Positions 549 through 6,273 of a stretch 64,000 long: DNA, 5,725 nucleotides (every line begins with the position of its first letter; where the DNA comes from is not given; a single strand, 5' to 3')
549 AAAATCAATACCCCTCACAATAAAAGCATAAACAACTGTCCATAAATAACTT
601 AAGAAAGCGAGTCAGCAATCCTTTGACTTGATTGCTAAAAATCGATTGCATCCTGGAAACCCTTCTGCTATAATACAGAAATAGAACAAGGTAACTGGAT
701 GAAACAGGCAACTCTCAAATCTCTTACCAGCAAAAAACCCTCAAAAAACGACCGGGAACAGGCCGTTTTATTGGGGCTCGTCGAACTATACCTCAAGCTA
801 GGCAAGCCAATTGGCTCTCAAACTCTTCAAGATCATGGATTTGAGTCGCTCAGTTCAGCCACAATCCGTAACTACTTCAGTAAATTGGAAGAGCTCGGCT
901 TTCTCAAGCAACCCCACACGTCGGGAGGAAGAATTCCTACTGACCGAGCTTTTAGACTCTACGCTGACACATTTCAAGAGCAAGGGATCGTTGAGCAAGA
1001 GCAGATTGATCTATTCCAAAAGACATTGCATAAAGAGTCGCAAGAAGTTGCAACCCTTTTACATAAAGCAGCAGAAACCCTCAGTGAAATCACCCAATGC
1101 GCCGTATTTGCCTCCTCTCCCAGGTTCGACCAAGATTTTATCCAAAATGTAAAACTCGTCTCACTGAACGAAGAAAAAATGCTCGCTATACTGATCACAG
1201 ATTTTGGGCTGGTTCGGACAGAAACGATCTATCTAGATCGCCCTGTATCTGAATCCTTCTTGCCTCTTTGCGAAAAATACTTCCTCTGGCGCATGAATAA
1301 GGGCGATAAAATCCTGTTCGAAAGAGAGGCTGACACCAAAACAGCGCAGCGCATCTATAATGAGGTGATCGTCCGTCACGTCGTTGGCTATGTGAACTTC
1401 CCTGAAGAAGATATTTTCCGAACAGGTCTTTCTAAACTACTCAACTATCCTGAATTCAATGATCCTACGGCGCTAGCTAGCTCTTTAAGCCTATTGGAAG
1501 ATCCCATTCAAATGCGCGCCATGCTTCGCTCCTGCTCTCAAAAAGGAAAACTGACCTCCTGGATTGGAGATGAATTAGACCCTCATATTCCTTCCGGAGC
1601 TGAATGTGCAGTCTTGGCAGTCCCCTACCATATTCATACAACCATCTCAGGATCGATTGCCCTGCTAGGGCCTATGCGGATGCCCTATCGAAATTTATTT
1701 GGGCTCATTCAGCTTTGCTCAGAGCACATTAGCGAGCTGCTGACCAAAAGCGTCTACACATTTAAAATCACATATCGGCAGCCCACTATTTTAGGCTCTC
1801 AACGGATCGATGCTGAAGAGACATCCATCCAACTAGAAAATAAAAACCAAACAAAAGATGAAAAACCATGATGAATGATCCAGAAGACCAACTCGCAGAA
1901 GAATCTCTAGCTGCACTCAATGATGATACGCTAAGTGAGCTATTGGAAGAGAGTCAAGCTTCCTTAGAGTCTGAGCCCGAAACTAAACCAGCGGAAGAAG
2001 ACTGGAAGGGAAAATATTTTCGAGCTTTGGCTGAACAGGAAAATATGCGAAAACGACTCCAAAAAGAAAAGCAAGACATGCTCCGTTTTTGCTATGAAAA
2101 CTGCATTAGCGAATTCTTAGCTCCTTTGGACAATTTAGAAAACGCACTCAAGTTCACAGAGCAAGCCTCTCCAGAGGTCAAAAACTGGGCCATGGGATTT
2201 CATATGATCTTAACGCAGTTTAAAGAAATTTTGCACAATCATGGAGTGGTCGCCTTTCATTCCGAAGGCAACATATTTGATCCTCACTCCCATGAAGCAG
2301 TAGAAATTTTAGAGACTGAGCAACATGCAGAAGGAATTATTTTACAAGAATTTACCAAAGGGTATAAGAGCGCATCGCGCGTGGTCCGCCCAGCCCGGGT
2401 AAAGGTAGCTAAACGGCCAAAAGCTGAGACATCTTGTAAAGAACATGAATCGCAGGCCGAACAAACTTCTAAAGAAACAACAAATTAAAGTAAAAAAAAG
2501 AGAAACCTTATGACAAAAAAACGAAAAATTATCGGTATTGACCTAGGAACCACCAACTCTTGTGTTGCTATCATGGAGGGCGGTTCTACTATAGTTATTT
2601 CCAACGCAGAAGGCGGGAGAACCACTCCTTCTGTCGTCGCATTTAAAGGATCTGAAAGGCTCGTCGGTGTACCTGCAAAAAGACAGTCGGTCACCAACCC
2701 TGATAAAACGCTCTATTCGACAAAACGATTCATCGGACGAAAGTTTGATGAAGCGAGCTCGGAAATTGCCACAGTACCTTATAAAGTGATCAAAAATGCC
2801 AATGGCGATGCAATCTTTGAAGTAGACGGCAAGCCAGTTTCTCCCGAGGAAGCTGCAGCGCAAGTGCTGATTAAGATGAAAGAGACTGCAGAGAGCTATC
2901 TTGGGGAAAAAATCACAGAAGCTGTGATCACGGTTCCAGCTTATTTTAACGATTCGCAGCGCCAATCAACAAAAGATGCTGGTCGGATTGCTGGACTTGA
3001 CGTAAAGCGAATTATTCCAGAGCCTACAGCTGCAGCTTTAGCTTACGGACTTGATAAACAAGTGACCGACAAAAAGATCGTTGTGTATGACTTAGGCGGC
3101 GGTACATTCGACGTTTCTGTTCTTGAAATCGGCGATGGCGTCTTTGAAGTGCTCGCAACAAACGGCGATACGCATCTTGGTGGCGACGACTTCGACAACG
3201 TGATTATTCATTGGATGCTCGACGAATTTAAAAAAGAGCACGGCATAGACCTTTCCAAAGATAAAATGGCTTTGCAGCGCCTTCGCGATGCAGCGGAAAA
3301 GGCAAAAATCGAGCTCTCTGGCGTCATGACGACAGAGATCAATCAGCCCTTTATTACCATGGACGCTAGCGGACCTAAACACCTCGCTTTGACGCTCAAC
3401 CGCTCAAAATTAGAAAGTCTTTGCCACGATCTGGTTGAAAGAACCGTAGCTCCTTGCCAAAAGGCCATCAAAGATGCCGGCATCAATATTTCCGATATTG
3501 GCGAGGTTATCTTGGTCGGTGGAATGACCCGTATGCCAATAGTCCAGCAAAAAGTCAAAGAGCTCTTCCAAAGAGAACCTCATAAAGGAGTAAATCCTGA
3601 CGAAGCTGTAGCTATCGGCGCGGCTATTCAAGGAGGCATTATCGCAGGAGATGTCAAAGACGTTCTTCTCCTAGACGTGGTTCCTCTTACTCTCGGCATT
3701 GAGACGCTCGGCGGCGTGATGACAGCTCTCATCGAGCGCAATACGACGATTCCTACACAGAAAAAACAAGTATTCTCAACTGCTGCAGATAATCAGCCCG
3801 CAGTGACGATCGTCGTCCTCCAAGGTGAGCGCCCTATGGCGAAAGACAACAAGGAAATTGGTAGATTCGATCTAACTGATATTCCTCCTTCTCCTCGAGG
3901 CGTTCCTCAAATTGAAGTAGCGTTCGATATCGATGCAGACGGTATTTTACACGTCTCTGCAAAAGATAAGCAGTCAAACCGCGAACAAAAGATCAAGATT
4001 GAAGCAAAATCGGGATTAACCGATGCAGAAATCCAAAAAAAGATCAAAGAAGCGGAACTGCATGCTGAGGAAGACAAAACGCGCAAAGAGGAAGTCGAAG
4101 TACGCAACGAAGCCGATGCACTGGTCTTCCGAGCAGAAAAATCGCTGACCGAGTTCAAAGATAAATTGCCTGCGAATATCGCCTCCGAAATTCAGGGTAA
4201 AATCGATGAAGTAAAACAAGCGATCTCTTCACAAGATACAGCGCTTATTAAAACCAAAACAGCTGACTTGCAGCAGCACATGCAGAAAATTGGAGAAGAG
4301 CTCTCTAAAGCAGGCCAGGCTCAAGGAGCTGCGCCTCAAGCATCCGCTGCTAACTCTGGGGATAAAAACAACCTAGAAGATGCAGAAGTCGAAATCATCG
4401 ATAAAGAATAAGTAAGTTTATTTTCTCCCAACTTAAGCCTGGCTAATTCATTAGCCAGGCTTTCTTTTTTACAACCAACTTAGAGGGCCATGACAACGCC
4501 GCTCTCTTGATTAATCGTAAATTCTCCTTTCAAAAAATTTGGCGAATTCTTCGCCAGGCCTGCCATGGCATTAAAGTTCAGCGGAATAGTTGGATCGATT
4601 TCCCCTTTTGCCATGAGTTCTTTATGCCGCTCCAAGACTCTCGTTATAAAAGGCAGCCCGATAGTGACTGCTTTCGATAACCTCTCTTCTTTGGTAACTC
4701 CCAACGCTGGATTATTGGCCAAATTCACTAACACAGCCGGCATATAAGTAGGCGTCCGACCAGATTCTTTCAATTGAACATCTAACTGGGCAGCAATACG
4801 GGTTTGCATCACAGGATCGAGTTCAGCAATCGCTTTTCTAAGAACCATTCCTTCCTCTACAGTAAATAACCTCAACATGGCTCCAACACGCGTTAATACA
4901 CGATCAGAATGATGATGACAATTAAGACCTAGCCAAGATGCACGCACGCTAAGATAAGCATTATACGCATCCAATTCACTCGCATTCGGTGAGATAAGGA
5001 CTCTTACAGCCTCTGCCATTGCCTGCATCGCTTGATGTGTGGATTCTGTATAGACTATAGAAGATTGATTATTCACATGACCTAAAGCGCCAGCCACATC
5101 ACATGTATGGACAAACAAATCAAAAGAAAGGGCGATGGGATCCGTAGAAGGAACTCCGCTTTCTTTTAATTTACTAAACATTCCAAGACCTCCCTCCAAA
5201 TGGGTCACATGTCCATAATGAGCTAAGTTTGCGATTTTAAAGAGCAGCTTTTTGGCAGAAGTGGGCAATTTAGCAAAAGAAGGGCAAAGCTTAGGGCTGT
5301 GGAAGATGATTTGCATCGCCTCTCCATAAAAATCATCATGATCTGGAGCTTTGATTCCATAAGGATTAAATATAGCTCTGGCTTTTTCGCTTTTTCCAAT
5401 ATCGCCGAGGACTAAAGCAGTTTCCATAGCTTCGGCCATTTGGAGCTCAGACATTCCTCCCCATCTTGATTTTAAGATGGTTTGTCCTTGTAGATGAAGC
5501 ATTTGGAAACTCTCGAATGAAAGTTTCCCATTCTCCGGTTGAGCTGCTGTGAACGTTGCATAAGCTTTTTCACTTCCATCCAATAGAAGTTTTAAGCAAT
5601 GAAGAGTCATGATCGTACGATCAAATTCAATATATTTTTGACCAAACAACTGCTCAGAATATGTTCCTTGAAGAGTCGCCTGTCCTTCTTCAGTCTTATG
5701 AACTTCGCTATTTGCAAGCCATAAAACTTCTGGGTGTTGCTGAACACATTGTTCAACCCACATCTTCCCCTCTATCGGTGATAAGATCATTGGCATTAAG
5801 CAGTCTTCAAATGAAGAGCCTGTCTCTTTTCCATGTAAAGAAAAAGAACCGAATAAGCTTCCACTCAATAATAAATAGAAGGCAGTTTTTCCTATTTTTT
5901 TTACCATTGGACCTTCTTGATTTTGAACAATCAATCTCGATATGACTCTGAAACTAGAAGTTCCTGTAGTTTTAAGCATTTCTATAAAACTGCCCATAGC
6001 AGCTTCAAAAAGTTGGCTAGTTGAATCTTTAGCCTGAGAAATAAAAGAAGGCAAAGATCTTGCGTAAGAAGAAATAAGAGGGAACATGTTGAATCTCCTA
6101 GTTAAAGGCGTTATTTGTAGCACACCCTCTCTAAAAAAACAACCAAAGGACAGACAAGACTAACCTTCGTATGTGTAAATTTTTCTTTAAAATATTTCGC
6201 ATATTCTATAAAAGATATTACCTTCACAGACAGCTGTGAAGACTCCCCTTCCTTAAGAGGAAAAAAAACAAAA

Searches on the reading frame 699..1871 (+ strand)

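Call 73: search_protein_families(library=pfam, proteins=[window:699-1871:+], max_evalue=0.00001)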
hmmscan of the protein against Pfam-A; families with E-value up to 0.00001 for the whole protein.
window:699-1871:+ (390 aa): 1 family
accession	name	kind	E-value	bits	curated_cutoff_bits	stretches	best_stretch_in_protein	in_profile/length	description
PF01628.27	HrcA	-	2.1e-35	123.1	22.2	1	119-332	2-213/215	HrcA protein C terminal domain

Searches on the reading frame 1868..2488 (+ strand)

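Call 73: search_protein_families(library=pfam, proteins=[window:1868-2488:+], max_evalue=0.00001)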
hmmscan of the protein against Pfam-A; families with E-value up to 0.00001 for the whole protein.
window:1868-2488:+ (206 aa): 1 family
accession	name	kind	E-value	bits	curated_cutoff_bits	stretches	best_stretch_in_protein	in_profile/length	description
PF01025.24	GrpE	-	6.2e-43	146.8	25.8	1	26-182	9-165/165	GrpE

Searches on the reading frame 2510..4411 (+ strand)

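Call 73: search_protein_families(library=pfam, proteins=[window:2510-4411:+], max_evalue=0.00001)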
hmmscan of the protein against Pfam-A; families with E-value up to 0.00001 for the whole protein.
window:2510-4411:+ (633 aa): 2 families
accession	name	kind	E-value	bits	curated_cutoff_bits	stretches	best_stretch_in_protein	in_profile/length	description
PF00012.26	HSP70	-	5.2e-258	857.6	20.6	1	7-598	1-597/599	Hsp70 protein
PF06723.19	MreB_Mbl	-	4.5e-15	55.8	27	1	124-372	82-316/327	MreB/Mbl protein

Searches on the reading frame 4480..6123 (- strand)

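Call 73: search_protein_families(library=pfam, proteins=[window:4480-6123:-], max_evalue=0.00001)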
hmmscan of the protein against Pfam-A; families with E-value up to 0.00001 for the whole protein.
window:4480-6123:- (547 aa): 1 family
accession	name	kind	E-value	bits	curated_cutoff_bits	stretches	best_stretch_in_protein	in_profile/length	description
PF20717.2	DUF6829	-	1.5e-31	110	27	1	142-504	21-378/408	Family of unknown function (DUF6829)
